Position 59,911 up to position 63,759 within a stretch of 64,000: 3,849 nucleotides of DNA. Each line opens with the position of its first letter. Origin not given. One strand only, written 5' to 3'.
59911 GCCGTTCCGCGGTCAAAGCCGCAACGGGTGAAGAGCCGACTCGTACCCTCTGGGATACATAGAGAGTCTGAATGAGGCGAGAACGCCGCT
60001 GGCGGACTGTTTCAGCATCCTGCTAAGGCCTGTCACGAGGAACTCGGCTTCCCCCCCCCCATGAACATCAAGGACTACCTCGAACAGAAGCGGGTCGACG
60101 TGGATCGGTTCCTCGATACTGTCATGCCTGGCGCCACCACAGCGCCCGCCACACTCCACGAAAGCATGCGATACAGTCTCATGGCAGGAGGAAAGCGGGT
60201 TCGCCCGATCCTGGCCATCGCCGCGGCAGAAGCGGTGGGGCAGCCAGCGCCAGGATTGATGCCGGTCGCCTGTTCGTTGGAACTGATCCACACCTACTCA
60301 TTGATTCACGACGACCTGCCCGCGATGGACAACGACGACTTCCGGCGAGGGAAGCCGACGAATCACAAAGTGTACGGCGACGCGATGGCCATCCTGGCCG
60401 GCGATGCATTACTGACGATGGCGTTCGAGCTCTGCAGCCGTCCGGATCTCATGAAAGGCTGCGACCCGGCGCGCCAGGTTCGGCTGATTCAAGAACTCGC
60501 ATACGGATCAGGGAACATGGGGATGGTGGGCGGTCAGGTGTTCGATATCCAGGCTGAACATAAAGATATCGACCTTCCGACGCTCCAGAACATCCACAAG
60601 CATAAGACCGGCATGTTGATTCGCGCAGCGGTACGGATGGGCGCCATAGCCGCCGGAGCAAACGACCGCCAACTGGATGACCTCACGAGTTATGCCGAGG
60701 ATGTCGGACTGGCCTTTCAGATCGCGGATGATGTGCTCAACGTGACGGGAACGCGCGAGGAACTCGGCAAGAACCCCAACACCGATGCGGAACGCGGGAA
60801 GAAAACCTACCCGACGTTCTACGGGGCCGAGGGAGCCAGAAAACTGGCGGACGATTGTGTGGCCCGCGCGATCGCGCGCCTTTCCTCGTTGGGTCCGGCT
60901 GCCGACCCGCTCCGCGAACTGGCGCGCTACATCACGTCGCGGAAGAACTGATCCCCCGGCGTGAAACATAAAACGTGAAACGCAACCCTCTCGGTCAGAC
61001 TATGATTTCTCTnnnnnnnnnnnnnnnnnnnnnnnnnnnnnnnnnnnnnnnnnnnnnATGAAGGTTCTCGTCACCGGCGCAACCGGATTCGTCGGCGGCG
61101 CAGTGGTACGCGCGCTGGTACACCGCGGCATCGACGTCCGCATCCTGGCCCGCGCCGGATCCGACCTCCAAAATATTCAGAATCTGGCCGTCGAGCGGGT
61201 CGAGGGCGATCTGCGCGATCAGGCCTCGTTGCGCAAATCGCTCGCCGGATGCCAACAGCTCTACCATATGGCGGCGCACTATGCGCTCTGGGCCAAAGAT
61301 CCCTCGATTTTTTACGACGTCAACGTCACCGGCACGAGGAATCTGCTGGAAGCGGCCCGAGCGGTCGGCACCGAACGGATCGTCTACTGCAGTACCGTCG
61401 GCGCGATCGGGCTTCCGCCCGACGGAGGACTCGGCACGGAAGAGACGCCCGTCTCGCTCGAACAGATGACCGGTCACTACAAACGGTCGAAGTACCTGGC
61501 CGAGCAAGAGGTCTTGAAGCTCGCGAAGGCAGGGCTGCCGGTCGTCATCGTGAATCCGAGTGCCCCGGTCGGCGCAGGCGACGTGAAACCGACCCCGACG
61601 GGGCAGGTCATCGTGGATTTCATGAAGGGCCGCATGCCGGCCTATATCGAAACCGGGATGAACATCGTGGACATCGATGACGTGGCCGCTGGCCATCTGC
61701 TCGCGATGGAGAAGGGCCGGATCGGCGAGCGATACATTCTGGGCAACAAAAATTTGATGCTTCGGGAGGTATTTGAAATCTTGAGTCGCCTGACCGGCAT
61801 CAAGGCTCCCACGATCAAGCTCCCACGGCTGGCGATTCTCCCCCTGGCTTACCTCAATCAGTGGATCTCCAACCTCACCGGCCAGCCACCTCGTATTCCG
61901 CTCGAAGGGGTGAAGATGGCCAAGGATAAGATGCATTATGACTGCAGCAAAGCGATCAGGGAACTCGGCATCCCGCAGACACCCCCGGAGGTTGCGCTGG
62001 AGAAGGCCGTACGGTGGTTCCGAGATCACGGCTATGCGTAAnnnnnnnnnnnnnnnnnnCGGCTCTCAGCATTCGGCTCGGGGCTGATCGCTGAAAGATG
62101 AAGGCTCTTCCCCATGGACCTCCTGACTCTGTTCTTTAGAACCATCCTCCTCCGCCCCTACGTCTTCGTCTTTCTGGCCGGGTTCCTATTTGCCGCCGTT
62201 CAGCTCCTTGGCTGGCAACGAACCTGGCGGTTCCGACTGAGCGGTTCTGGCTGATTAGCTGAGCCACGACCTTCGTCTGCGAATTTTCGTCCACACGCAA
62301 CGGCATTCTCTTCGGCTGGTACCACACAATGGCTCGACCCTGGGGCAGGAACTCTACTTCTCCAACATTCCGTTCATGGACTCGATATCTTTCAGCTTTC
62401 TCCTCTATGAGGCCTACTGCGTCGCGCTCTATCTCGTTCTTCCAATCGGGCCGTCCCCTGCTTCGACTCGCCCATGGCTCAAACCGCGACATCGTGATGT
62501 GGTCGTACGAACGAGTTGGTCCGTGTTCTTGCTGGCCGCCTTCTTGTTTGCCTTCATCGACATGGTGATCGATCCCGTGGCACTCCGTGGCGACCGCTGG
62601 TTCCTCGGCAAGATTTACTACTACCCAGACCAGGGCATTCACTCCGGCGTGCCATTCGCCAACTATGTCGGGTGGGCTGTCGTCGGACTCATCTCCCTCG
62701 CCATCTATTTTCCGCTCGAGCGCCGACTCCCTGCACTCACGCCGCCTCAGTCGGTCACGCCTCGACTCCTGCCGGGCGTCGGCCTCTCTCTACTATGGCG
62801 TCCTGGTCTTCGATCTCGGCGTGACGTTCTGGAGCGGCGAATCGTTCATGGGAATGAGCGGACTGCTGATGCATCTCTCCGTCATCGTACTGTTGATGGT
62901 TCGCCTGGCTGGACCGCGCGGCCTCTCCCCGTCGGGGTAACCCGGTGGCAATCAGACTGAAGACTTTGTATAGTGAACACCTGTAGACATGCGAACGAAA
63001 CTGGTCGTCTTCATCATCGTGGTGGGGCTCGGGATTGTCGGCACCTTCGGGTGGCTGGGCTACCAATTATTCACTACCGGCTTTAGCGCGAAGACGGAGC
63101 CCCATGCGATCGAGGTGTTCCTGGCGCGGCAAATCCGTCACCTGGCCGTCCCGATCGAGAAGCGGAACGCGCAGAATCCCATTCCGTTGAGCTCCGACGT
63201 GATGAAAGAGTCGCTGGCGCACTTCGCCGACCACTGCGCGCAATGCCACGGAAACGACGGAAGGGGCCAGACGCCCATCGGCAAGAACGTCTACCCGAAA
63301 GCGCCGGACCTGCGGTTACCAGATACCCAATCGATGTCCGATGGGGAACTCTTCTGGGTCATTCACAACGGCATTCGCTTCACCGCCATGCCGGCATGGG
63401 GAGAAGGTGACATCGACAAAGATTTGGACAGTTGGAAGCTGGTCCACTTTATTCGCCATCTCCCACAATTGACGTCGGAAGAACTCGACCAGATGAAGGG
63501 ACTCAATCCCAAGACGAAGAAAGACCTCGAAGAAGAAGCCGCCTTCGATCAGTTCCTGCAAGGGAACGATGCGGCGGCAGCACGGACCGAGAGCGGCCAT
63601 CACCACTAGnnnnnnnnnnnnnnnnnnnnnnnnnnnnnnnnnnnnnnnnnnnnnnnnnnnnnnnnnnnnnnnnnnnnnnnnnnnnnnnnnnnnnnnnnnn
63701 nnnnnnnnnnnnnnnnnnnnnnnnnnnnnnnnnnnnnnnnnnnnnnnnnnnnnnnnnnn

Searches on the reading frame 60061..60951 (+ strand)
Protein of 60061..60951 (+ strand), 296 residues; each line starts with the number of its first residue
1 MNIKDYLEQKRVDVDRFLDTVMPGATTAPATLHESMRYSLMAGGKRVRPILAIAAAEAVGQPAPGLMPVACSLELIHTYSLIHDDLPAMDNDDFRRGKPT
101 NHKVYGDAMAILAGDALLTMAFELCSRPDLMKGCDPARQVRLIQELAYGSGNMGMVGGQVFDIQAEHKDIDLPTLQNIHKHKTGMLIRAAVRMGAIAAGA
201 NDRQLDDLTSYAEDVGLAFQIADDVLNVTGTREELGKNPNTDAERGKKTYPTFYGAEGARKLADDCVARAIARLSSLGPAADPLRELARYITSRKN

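Call 31: search_protein_families(library=pfam, proteins=[window:60061-60951:+], max_evalue=0.001)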
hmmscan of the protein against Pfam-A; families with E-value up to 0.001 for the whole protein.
window:60061-60951:+ (296 aa): 1 family
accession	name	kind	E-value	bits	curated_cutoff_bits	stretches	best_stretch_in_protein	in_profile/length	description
PF00348.22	polyprenyl_synt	-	2.8e-60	204.1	27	1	31-260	3-223/251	Polyprenyl synthetase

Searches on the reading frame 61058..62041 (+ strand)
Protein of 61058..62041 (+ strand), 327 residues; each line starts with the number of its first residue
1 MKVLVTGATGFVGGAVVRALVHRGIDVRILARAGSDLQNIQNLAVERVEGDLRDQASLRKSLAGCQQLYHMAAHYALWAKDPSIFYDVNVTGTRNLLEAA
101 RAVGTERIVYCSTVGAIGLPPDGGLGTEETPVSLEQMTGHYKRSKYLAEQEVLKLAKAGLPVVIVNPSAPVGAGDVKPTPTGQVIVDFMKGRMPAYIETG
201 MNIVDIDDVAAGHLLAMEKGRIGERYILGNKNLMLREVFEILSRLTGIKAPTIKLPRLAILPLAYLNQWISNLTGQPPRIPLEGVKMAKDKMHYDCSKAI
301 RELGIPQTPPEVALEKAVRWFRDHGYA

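Call 48: search_protein_families(library=pfam, proteins=[window:61058-62041:+], max_evalue=0.1)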
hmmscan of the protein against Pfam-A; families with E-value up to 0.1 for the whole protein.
window:61058-62041:+ (327 aa): 10 families
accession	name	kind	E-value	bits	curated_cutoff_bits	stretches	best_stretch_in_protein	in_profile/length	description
PF01370.27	Epimerase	-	4.2e-38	131.6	20.9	1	3-229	1-240/240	NAD dependent epimerase/dehydratase family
PF01073.25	3Beta_HSD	-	1.5e-24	86.9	22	1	4-154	1-159/280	3-beta hydroxysteroid dehydrogenase/isomerase family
PF13460.12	NAD_binding_10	-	2.2e-19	70.5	27.2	1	7-169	1-145/184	NAD(P)H-binding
PF16363.11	GDP_Man_Dehyd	-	1.1e-18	68.2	27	1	4-165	1-178/332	GDP-mannose 4,6 dehydratase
PF07993.18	NAD_binding_4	-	3.8e-18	66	20.1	2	58-180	82-213/258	Male sterility protein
PF05368.20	NmrA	-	8e-16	58.9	27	1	2-113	4-107/298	NmrA-like family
PF02719.21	Polysacc_synt_2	-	1.3e-10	41.4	20.2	1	3-116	1-131/293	Polysaccharide biosynthesis protein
PF04321.23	RmlD_sub_bind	-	9e-10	38.5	27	1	1-154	1-138/287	RmlD substrate binding domain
PF00106.31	adh_short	-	0.0005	20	26.6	1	3-69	3-75/195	short chain dehydrogenase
PF08659.16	KR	-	0.024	15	22.6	0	3-67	3-77/180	KR domain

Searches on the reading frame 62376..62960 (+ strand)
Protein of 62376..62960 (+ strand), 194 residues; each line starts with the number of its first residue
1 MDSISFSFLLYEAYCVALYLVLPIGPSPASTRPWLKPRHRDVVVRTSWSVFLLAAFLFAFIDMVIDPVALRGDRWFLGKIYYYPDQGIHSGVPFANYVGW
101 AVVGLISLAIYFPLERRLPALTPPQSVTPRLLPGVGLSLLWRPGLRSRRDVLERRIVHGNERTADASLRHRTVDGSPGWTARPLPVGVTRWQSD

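Call 31: search_protein_families(library=pfam, proteins=[window:62376-62960:+], max_evalue=0.001)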
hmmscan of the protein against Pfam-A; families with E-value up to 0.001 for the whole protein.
window:62376-62960:+ (194 aa): 1 family
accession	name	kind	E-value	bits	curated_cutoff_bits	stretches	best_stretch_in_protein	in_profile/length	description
PF04240.17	Caroten_synth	-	7.6e-11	42.8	25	1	40-111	96-156/209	Carotenoid biosynthesis protein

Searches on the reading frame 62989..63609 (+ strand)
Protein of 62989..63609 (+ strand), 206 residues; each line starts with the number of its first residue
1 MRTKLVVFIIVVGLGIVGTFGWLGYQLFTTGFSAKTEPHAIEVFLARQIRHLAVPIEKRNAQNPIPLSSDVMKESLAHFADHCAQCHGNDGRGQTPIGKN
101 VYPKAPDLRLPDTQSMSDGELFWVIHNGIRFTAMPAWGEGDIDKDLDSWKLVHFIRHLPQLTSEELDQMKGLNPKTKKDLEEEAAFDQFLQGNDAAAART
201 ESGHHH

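Call 48: search_protein_families(library=pfam, proteins=[window:62989-63609:+], max_evalue=0.1)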
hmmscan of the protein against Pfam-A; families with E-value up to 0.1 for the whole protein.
window:62989-63609:+ (206 aa): 2 families
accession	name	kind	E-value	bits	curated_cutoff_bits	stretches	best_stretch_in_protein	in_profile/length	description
PF13442.11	Cytochrome_CBB3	-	4.2e-11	43.5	27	1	77-155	8-68/68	Cytochrome C oxidase, cbb3-type, subunit III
PF00034.26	Cytochrom_C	-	3.9e-07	31.7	21.3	1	78-158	7-89/90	Cytochrome c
